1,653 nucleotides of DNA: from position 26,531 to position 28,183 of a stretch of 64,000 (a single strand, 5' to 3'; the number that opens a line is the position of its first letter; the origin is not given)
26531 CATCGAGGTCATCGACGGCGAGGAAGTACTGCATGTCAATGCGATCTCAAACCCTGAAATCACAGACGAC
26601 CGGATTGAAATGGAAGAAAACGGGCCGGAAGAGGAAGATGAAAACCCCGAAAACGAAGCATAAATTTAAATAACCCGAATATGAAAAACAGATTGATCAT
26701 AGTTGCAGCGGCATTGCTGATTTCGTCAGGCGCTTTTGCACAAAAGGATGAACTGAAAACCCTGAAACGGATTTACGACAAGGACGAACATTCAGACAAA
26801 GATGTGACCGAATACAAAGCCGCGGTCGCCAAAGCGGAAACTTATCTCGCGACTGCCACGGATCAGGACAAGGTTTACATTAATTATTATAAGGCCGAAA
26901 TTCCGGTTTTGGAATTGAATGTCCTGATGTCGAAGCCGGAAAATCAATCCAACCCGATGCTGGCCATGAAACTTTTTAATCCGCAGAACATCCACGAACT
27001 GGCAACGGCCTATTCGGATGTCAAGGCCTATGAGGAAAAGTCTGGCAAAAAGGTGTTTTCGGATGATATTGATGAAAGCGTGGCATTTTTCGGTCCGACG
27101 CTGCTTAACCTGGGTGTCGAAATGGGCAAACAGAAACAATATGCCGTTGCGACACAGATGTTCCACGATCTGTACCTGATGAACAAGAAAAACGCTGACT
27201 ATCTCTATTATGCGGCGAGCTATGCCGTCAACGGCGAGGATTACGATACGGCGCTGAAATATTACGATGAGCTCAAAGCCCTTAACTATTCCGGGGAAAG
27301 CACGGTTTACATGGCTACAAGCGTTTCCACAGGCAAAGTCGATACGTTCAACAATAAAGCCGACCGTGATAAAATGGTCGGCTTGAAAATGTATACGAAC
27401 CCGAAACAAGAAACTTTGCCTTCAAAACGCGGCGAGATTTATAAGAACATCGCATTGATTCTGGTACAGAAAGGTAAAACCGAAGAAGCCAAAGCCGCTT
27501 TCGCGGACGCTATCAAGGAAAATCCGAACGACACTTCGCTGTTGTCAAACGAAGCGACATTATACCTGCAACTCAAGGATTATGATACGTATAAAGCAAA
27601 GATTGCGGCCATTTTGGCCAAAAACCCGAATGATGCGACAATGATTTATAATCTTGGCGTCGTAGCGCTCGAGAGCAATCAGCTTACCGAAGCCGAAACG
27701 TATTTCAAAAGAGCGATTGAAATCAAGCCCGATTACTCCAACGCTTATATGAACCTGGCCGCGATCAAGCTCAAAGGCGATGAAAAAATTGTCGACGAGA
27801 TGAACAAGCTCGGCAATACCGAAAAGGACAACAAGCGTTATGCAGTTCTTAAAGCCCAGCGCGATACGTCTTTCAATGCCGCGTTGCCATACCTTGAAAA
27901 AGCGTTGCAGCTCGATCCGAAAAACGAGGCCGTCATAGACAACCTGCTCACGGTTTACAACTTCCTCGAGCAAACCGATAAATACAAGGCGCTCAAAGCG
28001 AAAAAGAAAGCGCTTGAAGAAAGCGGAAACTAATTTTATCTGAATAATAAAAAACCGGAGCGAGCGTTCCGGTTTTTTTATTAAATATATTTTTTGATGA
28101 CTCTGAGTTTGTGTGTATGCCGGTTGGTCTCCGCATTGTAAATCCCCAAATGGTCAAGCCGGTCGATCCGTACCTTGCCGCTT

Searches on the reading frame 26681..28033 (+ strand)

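Call 53: search_protein_families(library=pfam, proteins=[window:26681-28033:+], max_evalue=0.0001)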
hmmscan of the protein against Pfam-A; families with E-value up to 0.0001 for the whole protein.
window:26681-28033:+ (450 aa): 14 families
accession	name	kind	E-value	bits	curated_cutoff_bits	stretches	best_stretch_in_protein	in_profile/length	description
PF13432.12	TPR_16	-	1.3e-15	57.9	32.7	1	308-352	20-64/65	Tetratricopeptide repeat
PF07719.23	TPR_2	-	1.3e-15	56.5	27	0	323-352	5-34/34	Tetratricopeptide repeat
PF13428.12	TPR_14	-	2.8e-14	52.6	23.5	0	253-288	3-38/44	Tetratricopeptide repeat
PF14559.12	TPR_19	-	3.8e-14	53.2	25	1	261-319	1-59/68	Tetratricopeptide repeat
PF13431.12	TPR_17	-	8.1e-14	51.1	24.4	0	341-364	1-24/34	Tetratricopeptide repeat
PF00515.34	TPR_1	-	2.4e-13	49.7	27.8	1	323-352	5-34/34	Tetratricopeptide repeat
PF13181.12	TPR_8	-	3.9e-13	48.9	25.7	1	320-352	2-34/34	Tetratricopeptide repeat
PF13371.12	TPR_9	-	1.5e-09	38.2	35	0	294-354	4-64/73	Tetratricopeptide repeat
PF13424.12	TPR_12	-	2.9e-09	37.4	30.1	0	313-349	39-75/77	Tetratricopeptide repeat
PF23914.1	TPR_CcmH_CycH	-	3.7e-08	33.8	42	0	312-367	43-99/158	Cytochrome c-type biogenesis protein H TPR domain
PF13374.12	TPR_10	-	4.3e-08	33.4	27.5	0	319-348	2-31/42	Tetratricopeptide repeat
PF13414.12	TPR_11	-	1.1e-07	31.9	26.8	0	331-362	6-37/42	TPR repeat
PF13174.12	TPR_6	-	7.5e-06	26.7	26.3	0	257-283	6-32/33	Tetratricopeptide repeat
PF13176.12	TPR_7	-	6.9e-05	23.1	27.9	0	323-354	3-34/36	Tetratricopeptide repeat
